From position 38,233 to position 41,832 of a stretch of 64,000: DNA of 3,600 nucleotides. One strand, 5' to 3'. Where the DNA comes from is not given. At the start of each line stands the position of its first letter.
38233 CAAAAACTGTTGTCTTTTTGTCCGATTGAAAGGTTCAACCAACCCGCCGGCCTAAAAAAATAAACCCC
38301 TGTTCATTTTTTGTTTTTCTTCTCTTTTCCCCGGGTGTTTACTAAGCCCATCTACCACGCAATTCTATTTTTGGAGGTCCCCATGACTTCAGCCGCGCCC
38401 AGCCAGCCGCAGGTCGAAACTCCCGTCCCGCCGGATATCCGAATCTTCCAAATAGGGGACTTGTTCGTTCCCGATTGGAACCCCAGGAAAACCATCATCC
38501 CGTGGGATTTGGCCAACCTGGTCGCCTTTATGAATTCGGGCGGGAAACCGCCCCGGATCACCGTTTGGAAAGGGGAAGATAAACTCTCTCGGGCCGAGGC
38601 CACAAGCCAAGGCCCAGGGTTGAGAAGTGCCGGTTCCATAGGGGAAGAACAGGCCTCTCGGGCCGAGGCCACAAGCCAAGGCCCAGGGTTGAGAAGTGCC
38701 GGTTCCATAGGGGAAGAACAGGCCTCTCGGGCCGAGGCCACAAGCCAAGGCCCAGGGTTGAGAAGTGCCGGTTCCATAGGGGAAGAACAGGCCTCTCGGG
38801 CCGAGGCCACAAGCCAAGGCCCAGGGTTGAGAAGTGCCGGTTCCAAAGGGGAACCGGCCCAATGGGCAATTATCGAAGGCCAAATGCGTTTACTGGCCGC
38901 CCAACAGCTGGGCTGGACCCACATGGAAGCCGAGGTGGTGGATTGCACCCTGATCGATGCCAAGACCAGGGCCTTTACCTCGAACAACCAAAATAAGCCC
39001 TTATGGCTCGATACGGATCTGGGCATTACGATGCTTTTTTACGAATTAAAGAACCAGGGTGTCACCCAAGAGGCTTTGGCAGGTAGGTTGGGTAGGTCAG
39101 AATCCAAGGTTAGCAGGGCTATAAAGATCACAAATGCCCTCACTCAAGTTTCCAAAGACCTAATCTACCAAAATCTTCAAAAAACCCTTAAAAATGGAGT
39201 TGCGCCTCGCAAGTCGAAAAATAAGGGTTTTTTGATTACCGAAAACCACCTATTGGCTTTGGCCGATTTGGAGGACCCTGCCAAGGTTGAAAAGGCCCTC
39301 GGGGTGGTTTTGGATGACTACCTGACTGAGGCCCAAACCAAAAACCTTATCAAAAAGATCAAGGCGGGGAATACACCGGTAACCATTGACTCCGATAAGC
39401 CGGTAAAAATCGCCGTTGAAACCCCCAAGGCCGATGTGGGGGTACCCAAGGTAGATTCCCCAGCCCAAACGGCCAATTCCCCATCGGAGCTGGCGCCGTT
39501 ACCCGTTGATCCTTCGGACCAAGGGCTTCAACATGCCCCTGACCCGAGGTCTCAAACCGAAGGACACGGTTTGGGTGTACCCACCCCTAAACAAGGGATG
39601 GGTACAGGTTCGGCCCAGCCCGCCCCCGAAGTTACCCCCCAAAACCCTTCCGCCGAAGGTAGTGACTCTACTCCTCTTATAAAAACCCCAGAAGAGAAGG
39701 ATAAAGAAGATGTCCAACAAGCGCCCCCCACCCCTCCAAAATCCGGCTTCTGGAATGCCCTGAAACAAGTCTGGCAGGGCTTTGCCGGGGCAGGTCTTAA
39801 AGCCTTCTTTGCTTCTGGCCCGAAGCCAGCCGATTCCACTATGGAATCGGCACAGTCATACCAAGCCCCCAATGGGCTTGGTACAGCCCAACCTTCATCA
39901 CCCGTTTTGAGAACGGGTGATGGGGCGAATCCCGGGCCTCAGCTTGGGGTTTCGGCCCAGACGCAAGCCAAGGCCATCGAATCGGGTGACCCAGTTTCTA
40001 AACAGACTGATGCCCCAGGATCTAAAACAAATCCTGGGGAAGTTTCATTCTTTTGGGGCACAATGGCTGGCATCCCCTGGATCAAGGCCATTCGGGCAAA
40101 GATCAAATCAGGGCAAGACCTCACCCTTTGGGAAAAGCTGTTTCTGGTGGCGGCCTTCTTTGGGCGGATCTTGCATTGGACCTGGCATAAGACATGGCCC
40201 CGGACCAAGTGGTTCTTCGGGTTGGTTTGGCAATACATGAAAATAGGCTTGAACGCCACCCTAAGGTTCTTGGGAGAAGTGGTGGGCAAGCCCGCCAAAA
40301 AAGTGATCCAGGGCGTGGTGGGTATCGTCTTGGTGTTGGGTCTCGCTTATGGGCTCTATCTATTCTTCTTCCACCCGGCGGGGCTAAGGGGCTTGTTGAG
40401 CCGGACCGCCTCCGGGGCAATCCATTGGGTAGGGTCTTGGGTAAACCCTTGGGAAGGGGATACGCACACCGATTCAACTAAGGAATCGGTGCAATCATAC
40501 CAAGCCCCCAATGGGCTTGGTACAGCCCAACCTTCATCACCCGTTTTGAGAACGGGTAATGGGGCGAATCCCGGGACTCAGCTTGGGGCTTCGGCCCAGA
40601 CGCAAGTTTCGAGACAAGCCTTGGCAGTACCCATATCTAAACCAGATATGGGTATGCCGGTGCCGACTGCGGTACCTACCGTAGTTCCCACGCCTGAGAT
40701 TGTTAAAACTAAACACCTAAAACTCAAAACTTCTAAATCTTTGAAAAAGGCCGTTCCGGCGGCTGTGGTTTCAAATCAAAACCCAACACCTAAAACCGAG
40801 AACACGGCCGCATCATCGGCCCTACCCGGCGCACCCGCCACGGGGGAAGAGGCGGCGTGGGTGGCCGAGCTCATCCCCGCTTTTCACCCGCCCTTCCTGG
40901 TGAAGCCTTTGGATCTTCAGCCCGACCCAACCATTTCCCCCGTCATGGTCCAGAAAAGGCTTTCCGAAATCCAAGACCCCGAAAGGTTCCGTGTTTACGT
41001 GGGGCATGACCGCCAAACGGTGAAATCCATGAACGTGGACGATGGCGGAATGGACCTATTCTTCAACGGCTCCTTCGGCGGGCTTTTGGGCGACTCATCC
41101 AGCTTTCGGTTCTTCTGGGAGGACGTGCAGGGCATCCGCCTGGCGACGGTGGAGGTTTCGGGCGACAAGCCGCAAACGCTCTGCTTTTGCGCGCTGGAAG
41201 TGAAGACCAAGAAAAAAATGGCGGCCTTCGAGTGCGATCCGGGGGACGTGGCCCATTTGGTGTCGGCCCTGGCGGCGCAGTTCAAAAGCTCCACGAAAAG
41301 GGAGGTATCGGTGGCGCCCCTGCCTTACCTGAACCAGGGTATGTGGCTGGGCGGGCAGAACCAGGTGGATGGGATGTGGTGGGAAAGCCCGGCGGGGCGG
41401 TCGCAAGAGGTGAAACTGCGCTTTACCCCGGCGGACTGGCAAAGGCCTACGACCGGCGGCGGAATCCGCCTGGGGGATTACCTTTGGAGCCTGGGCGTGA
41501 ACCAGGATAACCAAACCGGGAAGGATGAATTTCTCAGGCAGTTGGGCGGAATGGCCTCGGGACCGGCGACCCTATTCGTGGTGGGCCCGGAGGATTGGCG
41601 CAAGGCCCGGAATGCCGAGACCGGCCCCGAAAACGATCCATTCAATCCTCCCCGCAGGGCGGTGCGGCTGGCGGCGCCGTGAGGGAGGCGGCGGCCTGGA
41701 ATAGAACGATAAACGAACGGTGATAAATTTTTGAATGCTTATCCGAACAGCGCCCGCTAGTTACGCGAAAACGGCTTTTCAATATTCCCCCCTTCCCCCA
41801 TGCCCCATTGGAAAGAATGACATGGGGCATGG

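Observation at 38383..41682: Atypical 1100-aa ParB-like protein with membrane helices and a large unknown C-terminal domain at the island edge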

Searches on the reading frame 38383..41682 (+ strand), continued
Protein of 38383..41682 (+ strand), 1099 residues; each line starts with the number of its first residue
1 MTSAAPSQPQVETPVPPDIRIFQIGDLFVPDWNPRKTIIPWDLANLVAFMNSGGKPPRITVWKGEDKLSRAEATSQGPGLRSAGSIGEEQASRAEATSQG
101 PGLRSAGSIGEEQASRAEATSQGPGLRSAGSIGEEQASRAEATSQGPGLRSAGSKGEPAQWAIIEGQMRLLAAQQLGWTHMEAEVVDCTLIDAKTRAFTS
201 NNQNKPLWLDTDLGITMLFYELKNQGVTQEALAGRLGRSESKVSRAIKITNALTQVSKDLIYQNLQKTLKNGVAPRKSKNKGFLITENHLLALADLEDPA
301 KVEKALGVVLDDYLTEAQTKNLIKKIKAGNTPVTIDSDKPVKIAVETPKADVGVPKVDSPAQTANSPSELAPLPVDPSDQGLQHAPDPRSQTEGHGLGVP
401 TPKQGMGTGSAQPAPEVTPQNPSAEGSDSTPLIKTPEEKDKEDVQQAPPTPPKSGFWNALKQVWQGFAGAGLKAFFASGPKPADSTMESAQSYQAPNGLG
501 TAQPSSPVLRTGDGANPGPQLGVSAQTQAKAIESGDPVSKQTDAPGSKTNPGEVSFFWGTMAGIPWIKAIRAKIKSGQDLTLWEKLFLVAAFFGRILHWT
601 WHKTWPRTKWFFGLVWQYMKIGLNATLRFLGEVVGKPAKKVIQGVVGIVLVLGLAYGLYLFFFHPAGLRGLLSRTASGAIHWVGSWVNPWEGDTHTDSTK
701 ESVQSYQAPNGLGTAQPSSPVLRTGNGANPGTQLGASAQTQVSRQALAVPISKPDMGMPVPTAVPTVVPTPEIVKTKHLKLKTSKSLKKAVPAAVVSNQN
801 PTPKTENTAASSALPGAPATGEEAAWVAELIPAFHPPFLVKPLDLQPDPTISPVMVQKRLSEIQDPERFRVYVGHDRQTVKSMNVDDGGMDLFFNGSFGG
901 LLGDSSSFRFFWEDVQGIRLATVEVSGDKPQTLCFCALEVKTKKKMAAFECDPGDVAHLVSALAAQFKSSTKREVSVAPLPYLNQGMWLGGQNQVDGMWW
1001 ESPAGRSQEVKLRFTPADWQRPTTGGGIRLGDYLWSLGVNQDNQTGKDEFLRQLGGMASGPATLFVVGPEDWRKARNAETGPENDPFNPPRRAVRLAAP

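Call 78: fold_search(model_id=the predicted structure, library=pdb)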
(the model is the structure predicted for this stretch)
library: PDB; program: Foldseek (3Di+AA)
matches with E <= 10: 1142; with E <= 0.001: 29
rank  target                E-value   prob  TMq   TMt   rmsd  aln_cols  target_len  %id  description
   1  7nfu_A                3.3e-10  1.00  0.15  0.59   5.8       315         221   17  Crystal structure of C-terminally truncated Geobacillus thermoleovorans nucleoid occlusion protein Noc (released 2021-02-17)
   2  7nfu_B                3.6e-10  1.00  0.15  0.58   6.2       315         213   17  Crystal structure of C-terminally truncated Geobacillus thermoleovorans nucleoid occlusion protein Noc (released 2021-02-17)
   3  7ol9_B                1.6e-09  1.00  0.10  0.45  14.1       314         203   16  Crystal structure of C-terminally truncated Bacillus subtilis nucleoid occlusion protein (Noc) complexed to the Noc-bi (released 2022-03-09)
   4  7ng0                  2.8e-09  1.00  0.10  0.45  14.1       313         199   18  Crystal structure of N- and C-terminally truncated Geobacillus thermoleovorans nucleoid occlusion protein Noc (released 2021-02-17)
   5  7ol9_A                1.3e-08  1.00  0.09  0.40  13.3       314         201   16  Crystal structure of C-terminally truncated Bacillus subtilis nucleoid occlusion protein (Noc) complexed to the Noc-bi (released 2022-03-09)
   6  6sdk_B                8.3e-08  1.00  0.09  0.45  14.4       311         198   16  Crystal structure of bacterial ParB dimer bound to CDP (released 2019-10-23)
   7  6sdk_A                1.4e-07  1.00  0.09  0.44  14.7       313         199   16  Crystal structure of bacterial ParB dimer bound to CDP (released 2019-10-23)
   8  7bnr_A                1.6e-07  1.00  0.09  0.45  14.5       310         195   16  Crystal structure of a ParB Q52A mutant from Myxococcus xanthus bound to CTPyS (released 2021-09-08)
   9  7bnk_A                2.5e-07  1.00  0.09  0.45  14.4       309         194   16  Crystal structure of ParB from Myxococcus xanthus bound to CDP and Monothiophosphate (released 2021-09-08)
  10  7bnr_B                2.8e-07  1.00  0.09  0.45  14.4       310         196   16  Crystal structure of a ParB Q52A mutant from Myxococcus xanthus bound to CTPyS (released 2021-09-08)
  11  6t1f_D                5.1e-07  1.00  0.14  0.61   5.3       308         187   16  Crystal structure of the C-terminally truncated chromosome-partitioning protein ParB from Caulobacter crescentus compl (released 2020-10-14)
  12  7bnk_B                7.9e-07  1.00  0.09  0.45  14.7       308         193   15  Crystal structure of ParB from Myxococcus xanthus bound to CDP and Monothiophosphate (released 2021-09-08)
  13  6t1f_B                1.8e-06  1.00  0.14  0.58   5.6       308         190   16  Crystal structure of the C-terminally truncated chromosome-partitioning protein ParB from Caulobacter crescentus compl (released 2020-10-14)
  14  7o0n_A                1.8e-06  1.00  0.09  0.44  14.4       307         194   16  Crystal structure of a ParB E93A mutant from Myxococcus xanthus bound to CDP and monothiophosphate (released 2021-09-15)
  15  7bm8_A                2.0e-06  1.00  0.09  0.49  15.7       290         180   16  Crystal structure of the C-terminally truncated chromosome-partitioning protein ParB from Caulobacter crescentus compl (released 2021-04-28)
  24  8qa9_A                3.6e-05  1.00  0.15  0.64   5.1       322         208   11  Crystal structure of the RK2 plasmid encoded co-complex of the C-terminally truncated transcriptional repressor protei (released 2024-02-21)
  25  8qa9_B                5.5e-05  1.00  0.16  0.67   4.5       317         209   11  Crystal structure of the RK2 plasmid encoded co-complex of the C-terminally truncated transcriptional repressor protei (released 2024-02-21)
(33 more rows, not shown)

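Call 88: list_cluster_members(proteins=[window:38383-41679:+, window:16479-18020:+, window:36761-37927:+])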
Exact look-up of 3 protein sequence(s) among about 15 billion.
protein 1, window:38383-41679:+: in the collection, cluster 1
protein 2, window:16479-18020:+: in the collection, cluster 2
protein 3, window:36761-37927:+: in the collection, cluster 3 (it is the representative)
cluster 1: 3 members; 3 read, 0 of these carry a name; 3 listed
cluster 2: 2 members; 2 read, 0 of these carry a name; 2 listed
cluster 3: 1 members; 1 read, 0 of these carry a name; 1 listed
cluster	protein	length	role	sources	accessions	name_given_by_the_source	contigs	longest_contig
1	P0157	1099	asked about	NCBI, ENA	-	-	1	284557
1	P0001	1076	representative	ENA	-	-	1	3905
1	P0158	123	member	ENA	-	-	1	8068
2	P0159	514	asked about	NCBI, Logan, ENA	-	-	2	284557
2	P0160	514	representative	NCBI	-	-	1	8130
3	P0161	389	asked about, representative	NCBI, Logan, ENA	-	-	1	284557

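Call 97: find_encoding_contigs(protein=window:38383-41679:+, flank=1000, max_places=3)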
Protein window:38383-41679:+ (1099 aa): no gene with exactly this product is on record in the collection.

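Call 100: find_related_loci(query=A2, collection=viral_contigs, flank=5000)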
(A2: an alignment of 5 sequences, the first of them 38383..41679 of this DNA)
Query A2 (1099 aa) in viral_contigs; peptide patterns used: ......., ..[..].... (x = any residue, [..] = any of these).
42 stretches matched a pattern, but none encodes a relative of the query by tblastn (E <= 1e-3).

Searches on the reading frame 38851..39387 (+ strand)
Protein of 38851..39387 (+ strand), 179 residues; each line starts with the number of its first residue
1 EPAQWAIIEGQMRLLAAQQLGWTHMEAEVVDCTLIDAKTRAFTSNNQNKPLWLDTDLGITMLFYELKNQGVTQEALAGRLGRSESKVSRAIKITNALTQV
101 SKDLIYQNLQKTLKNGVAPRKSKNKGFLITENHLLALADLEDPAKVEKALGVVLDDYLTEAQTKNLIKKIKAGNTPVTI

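Call 105: find_homologous_proteins(query=window:38851-39387:+, max_evalue=0.00001)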
Query window:38851-39387:+: 288 candidates shared short words with the query, none scored E <= 0.00001.
